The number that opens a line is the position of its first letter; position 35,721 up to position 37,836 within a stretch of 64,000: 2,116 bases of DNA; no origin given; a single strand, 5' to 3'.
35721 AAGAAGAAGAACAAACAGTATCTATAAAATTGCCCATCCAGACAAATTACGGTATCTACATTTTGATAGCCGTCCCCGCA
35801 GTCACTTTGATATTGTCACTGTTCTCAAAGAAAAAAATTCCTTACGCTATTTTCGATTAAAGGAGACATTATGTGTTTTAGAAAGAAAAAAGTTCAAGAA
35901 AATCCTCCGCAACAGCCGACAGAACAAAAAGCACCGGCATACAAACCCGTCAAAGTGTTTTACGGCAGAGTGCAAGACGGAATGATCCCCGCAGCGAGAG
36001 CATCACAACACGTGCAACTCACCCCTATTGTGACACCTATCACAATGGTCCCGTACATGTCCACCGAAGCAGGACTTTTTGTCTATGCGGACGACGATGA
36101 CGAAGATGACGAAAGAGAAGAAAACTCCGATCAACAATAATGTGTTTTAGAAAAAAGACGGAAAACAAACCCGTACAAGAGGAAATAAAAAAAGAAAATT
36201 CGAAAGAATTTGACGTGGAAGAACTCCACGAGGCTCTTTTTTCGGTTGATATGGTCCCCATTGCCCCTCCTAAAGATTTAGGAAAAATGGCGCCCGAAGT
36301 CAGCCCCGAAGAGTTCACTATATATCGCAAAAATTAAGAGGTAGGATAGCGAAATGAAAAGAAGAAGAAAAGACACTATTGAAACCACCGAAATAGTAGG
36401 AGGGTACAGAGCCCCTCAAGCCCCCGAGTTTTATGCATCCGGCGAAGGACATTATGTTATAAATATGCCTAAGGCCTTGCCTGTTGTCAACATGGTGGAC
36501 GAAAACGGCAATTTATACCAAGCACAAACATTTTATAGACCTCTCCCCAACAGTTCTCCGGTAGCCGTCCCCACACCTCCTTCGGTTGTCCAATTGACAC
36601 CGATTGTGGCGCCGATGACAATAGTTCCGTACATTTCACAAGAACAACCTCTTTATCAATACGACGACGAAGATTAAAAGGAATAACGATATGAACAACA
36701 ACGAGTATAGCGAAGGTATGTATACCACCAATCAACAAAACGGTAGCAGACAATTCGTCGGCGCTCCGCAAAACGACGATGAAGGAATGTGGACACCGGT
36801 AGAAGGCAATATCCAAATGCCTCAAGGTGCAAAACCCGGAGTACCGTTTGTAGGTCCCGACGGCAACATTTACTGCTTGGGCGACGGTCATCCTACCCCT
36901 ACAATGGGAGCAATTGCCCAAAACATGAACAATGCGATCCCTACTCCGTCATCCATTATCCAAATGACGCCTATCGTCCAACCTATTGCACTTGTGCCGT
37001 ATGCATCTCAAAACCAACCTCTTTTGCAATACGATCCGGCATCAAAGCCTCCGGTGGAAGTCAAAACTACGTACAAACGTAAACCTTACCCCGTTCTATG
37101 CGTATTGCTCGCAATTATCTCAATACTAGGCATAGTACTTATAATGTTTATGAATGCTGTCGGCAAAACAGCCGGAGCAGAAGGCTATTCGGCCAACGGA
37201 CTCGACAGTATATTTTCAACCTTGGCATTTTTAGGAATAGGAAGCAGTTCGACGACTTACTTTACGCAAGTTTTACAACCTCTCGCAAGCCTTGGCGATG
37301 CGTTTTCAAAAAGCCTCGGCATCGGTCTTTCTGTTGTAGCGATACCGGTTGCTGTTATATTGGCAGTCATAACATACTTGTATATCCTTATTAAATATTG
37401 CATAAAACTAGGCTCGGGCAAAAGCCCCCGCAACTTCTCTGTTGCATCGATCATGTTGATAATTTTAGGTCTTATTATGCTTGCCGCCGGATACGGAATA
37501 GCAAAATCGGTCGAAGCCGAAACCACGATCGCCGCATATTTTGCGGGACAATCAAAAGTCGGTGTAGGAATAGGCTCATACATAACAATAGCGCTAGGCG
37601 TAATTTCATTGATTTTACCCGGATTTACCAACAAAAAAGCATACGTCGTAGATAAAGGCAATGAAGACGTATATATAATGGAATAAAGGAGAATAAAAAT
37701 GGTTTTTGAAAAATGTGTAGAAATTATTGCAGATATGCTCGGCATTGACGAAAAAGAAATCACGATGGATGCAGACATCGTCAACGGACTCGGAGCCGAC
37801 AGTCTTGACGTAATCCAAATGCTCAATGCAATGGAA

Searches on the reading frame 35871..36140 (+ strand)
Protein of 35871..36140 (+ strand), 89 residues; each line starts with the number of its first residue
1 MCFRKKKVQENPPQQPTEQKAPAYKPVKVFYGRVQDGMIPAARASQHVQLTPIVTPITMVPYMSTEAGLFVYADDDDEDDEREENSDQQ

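Call 7: search_protein_families(library=pfam, proteins=[window:35871-36140:+], max_evalue=1)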
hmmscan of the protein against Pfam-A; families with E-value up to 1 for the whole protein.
window:35871-36140:+ (89 aa): 0 families

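Call 8: search_protein_families(library=ncbifam, proteins=[window:35871-36140:+], max_evalue=1)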
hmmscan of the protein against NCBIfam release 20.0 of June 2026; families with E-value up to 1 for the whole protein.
window:35871-36140:+ (89 aa): 0 families

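Call 36: search_protein_representatives(alignment_id=A3)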
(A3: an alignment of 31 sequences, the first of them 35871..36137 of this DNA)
Query: 31 sequences, 84 profile positions. Proteins with E-value up to 0.001 (for the whole library): 210; up to 1e-10: 79; up to 1e-30: 0. The best 150 are listed.
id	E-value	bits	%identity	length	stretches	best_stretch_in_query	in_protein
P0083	1.2e-22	96.0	-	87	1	1-77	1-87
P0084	1.7e-22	95.5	-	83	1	1-79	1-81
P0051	3.3e-22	94.5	-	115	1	13-82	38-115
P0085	6.9e-22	93.5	-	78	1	1-80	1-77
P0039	1.1e-21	92.9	-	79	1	1-79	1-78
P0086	2.7e-21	91.6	-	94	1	1-83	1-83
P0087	9.4e-21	89.9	-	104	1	18-79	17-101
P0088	1.9e-20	88.9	-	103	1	2-76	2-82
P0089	3.7e-20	88.0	-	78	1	1-78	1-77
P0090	5.9e-20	87.3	-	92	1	13-78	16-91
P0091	1.6e-19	85.9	-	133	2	7-79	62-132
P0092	4.1e-19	84.6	-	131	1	1-81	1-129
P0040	1.7e-18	82.7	-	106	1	1-76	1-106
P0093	1.2e-17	79.9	-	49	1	34-80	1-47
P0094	2.8e-17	78.7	-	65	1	27-79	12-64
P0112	4.8e-14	68.4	-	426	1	24-80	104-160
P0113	6.0e-14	68.1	-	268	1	6-78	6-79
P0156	9.5e-11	57.8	-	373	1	9-80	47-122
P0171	1.1e-09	54.4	-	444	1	29-79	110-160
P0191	2.1e-08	50.3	-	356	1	14-80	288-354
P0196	3.4e-08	49.6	-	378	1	18-78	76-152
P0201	5.3e-08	49.0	-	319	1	10-81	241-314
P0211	2.6e-07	46.8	-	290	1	1-81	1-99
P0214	2.7e-07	46.7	-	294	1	1-72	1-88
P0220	5.8e-07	45.7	-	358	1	13-74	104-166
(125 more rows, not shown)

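Call 37: search_protein_families(library=pfam, proteins=[P0191, P0201, P0112, P0171, P0156, P0196, P0220, P0211, P0214, P0113], max_evalue=0.01)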
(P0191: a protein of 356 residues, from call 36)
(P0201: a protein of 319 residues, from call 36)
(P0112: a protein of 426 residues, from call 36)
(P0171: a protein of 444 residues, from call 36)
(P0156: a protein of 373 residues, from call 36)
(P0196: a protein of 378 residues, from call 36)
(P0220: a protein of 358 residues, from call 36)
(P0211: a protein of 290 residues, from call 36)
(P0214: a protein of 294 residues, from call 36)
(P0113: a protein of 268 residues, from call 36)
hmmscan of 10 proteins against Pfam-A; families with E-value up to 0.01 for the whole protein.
P0191 (356 aa): 6 families
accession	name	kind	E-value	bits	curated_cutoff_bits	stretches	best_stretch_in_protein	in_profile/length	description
PF12773.13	DZR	-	3.9e-12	46.6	27.3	3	33-80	1-45/45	Double zinc ribbon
PF13240.11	Zn_Ribbon_1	-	1.3e-10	41.1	25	2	207-226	2-21/23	zinc-ribbon domain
PF13248.11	Zn_ribbon_3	-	6.9e-08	32.1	27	0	30-51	2-23/26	zinc-ribbon domain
PF18912.6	DZR_2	-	9.9e-07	28.9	27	1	32-79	9-55/56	Double zinc ribbon domain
PF00641.23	Zn_ribbon_RanBP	-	0.0053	16.4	27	1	207-225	7-25/30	Zn-finger in Ran binding protein and others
PF24463.1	DUF7577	-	0.0081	16.2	28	1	61-82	4-25/27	Domain of unknown function (DUF7577)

P0201 (319 aa): 4 families
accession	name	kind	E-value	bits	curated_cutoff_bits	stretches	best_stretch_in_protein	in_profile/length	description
PF13240.11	Zn_Ribbon_1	-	0.00027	21.1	25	1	123-143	2-22/23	zinc-ribbon domain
PF13248.11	Zn_ribbon_3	-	0.0011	18.8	27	1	122-142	4-24/26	zinc-ribbon domain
PF12773.13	DZR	-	0.0015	19.1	27.3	1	123-141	27-45/45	Double zinc ribbon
PF21074.2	GDH_C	-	0.006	16.2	26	1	28-94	265-331/339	Glutamate dehydrogenase, C-terminal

P0112 (426 aa): 0 families

P0171 (444 aa): 0 families

P0156 (373 aa): 1 family
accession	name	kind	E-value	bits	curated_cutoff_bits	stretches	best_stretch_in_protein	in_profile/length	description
PF12420.13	DUF3671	-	0.002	18.1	34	0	187-288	156-209/223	Fam-L, Fam-M like protein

P0196 (378 aa): 1 family
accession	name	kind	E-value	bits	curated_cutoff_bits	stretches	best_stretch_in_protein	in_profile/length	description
PF17555.7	TssN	-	0.0044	16.9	30.3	1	194-309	20-135/274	Type VI secretion system, TssN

P0220 (358 aa): 0 families

P0211 (290 aa): 1 family
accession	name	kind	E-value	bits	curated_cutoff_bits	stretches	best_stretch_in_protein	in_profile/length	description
PF12420.13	DUF3671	-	0.0016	18.4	34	0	110-204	144-207/223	Fam-L, Fam-M like protein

P0214 (294 aa): 0 families

P0113 (268 aa): 0 families

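Call 41: search_protein_families(library=phrogs, proteins=[window:35871-36140:+], max_evalue=0.01)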
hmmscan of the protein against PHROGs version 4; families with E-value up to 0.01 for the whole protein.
window:35871-36140:+ (89 aa): 0 families

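Call 42: search_protein_families(library=padloc, proteins=[window:35871-36140:+], max_evalue=0.01)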
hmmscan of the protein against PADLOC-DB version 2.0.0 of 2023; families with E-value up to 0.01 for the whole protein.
window:35871-36140:+ (89 aa): 0 families

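Call 80: find_encoding_contigs(protein=P0211, flank=8000, max_places=2)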
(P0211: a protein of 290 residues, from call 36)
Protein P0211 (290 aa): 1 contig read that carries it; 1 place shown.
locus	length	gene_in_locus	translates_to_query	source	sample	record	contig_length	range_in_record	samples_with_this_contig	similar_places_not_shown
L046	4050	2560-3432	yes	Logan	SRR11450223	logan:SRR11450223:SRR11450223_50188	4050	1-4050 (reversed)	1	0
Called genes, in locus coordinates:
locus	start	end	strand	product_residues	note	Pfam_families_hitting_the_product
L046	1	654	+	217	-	?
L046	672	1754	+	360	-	PF13248:Zn_ribbon_3 (faint), PF18912:DZR_2 (faint), PF24463:DUF7577 (faint), PF12773:DZR (weak), PF13240:Zn_Ribbon_1 (weak)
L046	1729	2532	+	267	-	-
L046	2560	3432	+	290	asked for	-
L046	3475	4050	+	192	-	?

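Call 81: find_encoding_contigs(protein=P0191, flank=8000, max_places=2)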
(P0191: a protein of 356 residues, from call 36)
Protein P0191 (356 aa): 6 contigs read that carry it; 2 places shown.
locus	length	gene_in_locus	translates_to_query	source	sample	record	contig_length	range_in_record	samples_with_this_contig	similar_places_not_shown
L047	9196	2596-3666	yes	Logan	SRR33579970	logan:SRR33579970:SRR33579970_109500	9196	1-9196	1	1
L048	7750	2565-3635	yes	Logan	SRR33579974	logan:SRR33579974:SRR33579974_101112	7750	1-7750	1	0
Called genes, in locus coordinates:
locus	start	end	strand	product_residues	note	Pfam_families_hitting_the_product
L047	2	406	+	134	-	?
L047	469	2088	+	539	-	PF00749:tRNA-synt_1c, PF03950:tRNA-synt_1c_C, PF20974:tRNA-synt_1c_C2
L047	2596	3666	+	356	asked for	PF12773:DZR (weak), PF13240:Zn_Ribbon_1 (faint), PF13248:Zn_ribbon_3 (faint), PF18912:DZR_2 (faint), PF12773:DZR (weak)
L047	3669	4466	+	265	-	-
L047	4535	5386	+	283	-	-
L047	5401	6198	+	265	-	PF23023:Anti-Pycsar_Apyc1, PF00753:Lactamase_B, PF12706:Lactamase_B_2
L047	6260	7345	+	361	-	PF02517:Rce1-like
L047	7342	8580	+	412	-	PF02517:Rce1-like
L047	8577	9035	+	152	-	PF02590:SPOUT_MTase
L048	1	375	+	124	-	?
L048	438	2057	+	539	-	PF00749:tRNA-synt_1c, PF03950:tRNA-synt_1c_C, PF20974:tRNA-synt_1c_C2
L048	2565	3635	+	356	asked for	PF12773:DZR (weak), PF13240:Zn_Ribbon_1 (faint), PF13248:Zn_ribbon_3 (faint), PF18912:DZR_2 (faint), PF12773:DZR (weak)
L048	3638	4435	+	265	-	-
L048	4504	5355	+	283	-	-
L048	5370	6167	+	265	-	PF23023:Anti-Pycsar_Apyc1, PF00753:Lactamase_B, PF12706:Lactamase_B_2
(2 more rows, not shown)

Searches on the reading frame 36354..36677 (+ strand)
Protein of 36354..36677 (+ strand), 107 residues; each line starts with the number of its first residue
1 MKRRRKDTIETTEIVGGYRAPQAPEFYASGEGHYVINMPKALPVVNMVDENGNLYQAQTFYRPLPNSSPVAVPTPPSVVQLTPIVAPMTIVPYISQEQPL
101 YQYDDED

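Call 7: search_protein_families(library=pfam, proteins=[window:36354-36677:+], max_evalue=1)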
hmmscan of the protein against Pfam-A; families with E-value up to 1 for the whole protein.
window:36354-36677:+ (107 aa): 0 families

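Call 8: search_protein_families(library=ncbifam, proteins=[window:36354-36677:+], max_evalue=1)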
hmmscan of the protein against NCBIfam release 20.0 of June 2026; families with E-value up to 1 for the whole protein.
window:36354-36677:+ (107 aa): 0 families

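Call 28: find_homologous_proteins(query=A2, max_evalue=0.01)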
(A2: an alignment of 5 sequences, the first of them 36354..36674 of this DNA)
Query A2 (5 sequences) (107 aa, profile of the alignment): 42 proteins with E <= 0.01 among 343 candidates.
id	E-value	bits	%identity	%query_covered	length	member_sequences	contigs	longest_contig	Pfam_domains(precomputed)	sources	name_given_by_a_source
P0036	3.0e-29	119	64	23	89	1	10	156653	-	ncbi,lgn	-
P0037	4.9e-27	112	100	100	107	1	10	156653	-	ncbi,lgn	-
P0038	8.5e-21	92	40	39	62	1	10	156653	-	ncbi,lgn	-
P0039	3.8e-20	90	67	31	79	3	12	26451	-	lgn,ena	-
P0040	7.0e-20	89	77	99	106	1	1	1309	-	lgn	-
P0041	5.9e-19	86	58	99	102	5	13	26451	-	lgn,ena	-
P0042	6.6e-19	86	69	27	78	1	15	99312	-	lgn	-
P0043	1.1e-18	85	69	27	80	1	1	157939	-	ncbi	-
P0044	5.1e-17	80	57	94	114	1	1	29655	-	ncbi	-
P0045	1.1e-16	78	58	94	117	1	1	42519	-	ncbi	-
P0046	4.1e-15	73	34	27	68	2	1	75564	-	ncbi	-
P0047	3.2e-13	67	44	89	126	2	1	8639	-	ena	-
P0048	4.6e-13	67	34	27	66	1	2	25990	-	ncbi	-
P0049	2.6e-12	64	31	40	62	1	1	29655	-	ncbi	-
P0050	4.5e-12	64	42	95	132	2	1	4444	-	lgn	-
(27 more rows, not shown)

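Call 41: search_protein_families(library=phrogs, proteins=[window:36354-36677:+], max_evalue=0.01)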
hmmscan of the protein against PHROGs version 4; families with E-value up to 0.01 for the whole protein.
window:36354-36677:+ (107 aa): 0 families

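Call 42: search_protein_families(library=padloc, proteins=[window:36354-36677:+], max_evalue=0.01)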
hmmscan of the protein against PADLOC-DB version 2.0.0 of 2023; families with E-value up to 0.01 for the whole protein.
window:36354-36677:+ (107 aa): 0 families

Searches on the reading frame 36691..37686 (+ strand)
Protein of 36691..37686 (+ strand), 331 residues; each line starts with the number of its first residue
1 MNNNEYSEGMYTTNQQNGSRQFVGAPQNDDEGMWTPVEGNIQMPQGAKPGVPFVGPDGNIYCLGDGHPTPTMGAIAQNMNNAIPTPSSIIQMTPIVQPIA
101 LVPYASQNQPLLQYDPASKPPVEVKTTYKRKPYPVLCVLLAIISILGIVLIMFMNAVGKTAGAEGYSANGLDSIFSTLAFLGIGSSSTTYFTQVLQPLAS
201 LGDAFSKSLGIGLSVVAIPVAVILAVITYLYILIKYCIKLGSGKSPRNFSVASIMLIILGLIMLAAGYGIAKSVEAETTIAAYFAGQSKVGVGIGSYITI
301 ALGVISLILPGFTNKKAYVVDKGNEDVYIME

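Call 7: search_protein_families(library=pfam, proteins=[window:36691-37686:+], max_evalue=1)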
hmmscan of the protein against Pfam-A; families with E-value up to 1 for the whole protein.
window:36691-37686:+ (331 aa): 1 family
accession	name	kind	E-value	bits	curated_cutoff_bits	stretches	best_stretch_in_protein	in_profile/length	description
PF03988.17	DUF347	-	0.0029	18.3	28.2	1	199-233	14-48/52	Repeat of Unknown Function (DUF347)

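Call 8: search_protein_families(library=ncbifam, proteins=[window:36691-37686:+], max_evalue=1)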
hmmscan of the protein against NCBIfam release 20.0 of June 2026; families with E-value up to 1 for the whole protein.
window:36691-37686:+ (331 aa): 3 families
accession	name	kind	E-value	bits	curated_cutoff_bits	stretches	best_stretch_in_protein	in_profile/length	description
NF001194.0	PRK00159.1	equivalog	0.021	15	102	0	237-281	21-65/87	cell division protein CrgA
TIGR04154.1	archaeo_STT3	subfamily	0.035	12.4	450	1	211-280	201-268/831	oligosaccharyl transferase, archaeosortase A system-associated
NF045849.1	ICE_MMCAP2_0565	equivalog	0.039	13.6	40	1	205-274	5-76/80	Mbov_0395 family pilin-like conjugal transfer protein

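Call 41: search_protein_families(library=phrogs, proteins=[window:36691-37686:+], max_evalue=0.01)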
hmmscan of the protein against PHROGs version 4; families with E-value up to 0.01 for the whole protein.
window:36691-37686:+ (331 aa): 0 families

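Call 42: search_protein_families(library=padloc, proteins=[window:36691-37686:+], max_evalue=0.01)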
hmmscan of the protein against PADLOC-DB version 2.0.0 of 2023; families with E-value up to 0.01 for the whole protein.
window:36691-37686:+ (331 aa): 0 families

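Call 67: predict_structure(alignment_id=A6)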
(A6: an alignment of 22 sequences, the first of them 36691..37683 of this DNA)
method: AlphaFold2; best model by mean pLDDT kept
length: 331 residues; sequences in the alignment: 22
mean_pLDDT: 70.1   pTM: 0.57
mean pLDDT of the five models: 70.1, 69.4, 67.9, 67.2, 66.7
residues with pLDDT >= 90: 53; 70-90: 135; 50-70: 69; < 50: 74
segments of 3 or more residues with pLDDT < 50: 1-30, 66-79, 81-92, 94-108, 161-163
pLDDT, mean of each block of 10 residues (from residue 1): 39 42 42 59 66 71 57 46 46 45 48 59 75 89 92 72 61 80 73 70 71 80 93 92 82 93 88 81 79 84 91 80 70 56
secondary structure, 60 per line:
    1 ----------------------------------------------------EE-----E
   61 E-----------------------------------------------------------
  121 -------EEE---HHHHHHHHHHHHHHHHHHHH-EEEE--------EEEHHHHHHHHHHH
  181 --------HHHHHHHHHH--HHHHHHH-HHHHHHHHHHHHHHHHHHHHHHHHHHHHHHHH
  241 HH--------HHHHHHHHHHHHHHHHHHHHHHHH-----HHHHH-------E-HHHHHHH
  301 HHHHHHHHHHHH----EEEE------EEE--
elements in order: E128-130 H134-153 E155-158 E167-169 H170-180 H189-198 H201-207 H209-242 H251-274 H280-284 H294-312 E317-320 E327-329

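Call 70: fold_search(model_id=the predicted structure, library=pdb)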
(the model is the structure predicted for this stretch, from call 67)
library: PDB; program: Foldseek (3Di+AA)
matches with E <= 10: 297; with E <= 0.001: 0
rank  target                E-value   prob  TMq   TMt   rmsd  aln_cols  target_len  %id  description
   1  6akf_C                5.5e-02  0.54  0.20  0.29   9.3       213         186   14  Crystal structure of mouse claudin-3 P134A mutant in complex with C-terminal fragment of Clostridium perfringens enter (released 2019-02-20)
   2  6ake_C                5.8e-02  0.44  0.18  0.28  10.1       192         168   13  Crystal structure of mouse claudin-3 in complex with C-terminal fragment of Clostridium perfringens enterotoxin (released 2019-02-27)
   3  7tnp_B                8.0e-02  0.51  0.20  0.12  10.2       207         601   11  Complex GGGG of AMPA-subtype iGluR GluA2 in complex with auxiliary subunit gamma2 (Stargazin) at low glutamate concent (released 2022-04-20)
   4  5b2g_C                1.5e-01  0.51  0.24  0.23  10.1       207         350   15  Crystal structure of human claudin-4 in complex with C-terminal fragment of Clostridium perfringens enterotoxin (released 2016-10-05)
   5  6ov2_A                2.6e-01  0.15  0.18  0.26  10.8       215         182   12  Crystal structure of human claudin-9 in complex with Clostridium perfringens entertoxin C-terminal domain in closed fo (released 2019-09-04)
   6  8aym_I                2.8e-01  0.44  0.25  0.39   8.4       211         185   11  Resting state GluA1/A2 AMPA receptor in complex with TARP gamma 8 and ligand JNJ-55511118 (released 2023-04-19)
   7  7rz5_A                2.8e-01  0.30  0.22  0.14  10.6       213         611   14  Structure of the complex of LBD-TMD part of AMPA receptor GluA2 with auxiliary subunit TARP gamma-5 bound to competiti (released 2021-10-27)
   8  7qhb_I                3.1e-01  0.51  0.26  0.41   9.6       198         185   13  Active state of GluA1/2 in complex with TARP gamma 8, L-glutamate and CTZ (released 2022-02-23)
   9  7tno_B                3.1e-01  0.23  0.20  0.13   9.6       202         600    8  Complex GGGN of AMPA-subtype iGluR GluA2 in complex with auxiliary subunit gamma2 (Stargazin) at low glutamate concent (released 2022-04-20)
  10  6akf_E                3.1e-01  0.16  0.17  0.28  10.0       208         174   13  Crystal structure of mouse claudin-3 P134A mutant in complex with C-terminal fragment of Clostridium perfringens enter (released 2019-02-20)
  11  9e9e_B                3.3e-01  0.47  0.26  0.16   7.8       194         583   10  Structure of AMPA receptor GluA2 and auxiliary subunit TARP gamma-2 (LBD-TMD) in complex with anti-miR 17 oligonucleot (released 2026-02-11)
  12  9qfh_Y                3.3e-01  0.35  0.21  0.34   9.9       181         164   12  The composite map of of the AMPAR complex GluA3- TARP gamma2 in the apo state. (released 2025-07-09)
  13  9rn4_H                3.3e-01  0.35  0.21  0.34  10.6       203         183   11  GluA4 in complex with TARP-2, desensitized state, structure of TMD/LBD domains (released 2025-09-24)
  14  8c2h_E                3.4e-01  0.28  0.19  0.31  10.4       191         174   12  Transmembrane domain of active state homomeric GluA1 AMPA receptor in tandem with TARP gamma 3 (released 2023-08-30)
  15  9qfh_W                3.4e-01  0.23  0.19  0.30  10.6       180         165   13  The composite map of of the AMPAR complex GluA3- TARP gamma2 in the apo state. (released 2025-07-09)
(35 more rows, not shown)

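Call 74: search_protein_families(library=pfam, alignment_id=A6, max_evalue=1)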
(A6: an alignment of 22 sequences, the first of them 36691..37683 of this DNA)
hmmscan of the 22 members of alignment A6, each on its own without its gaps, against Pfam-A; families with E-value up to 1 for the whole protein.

A. member 1, window:36691-37683:+ (331 aa): 1 family
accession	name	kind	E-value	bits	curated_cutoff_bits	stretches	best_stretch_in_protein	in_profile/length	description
PF03988.17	DUF347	-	0.0029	18.3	28.2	1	199-233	14-48/52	Repeat of Unknown Function (DUF347)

B. families by the number of members that match (of 22 scanned): 42 families (the first 25 are shown)
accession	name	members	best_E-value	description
PF11992.13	TgpA_N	4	0.013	TgpA N-terminal domain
PF00003.28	7tm_3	2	0.00039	7 transmembrane sweet-taste receptor of 3 GCPR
PF05940.17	NnrS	2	0.00044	NnrS protein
PF03988.17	DUF347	2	0.0029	Repeat of Unknown Function (DUF347)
PF11694.13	DUF3290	2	0.0042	Protein of unknown function (DUF3290)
PF06195.18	DUF996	2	0.15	Protein of unknown function (DUF996)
PF12420.13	DUF3671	2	0.19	Fam-L, Fam-M like protein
PF04893.22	Yip1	1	0.0064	Yip1 domain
PF06532.16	NrsF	1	0.021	Negative regulator of sigma F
PF24095.1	DUF7378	1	0.025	Domain of unknown function (DUF7378)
PF10329.14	DUF2417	1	0.027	Region of unknown function (DUF2417)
PF13903.11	Claudin_2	1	0.028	PMP-22/EMP/MP20/Claudin tight junction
PF11188.13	DUF2975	1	0.028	Protein of unknown function (DUF2975)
PF14764.12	SPG48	1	0.035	AP-5 complex subunit, vesicle trafficking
PF05568.16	ASFV_J13L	1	0.05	African swine fever virus J13L protein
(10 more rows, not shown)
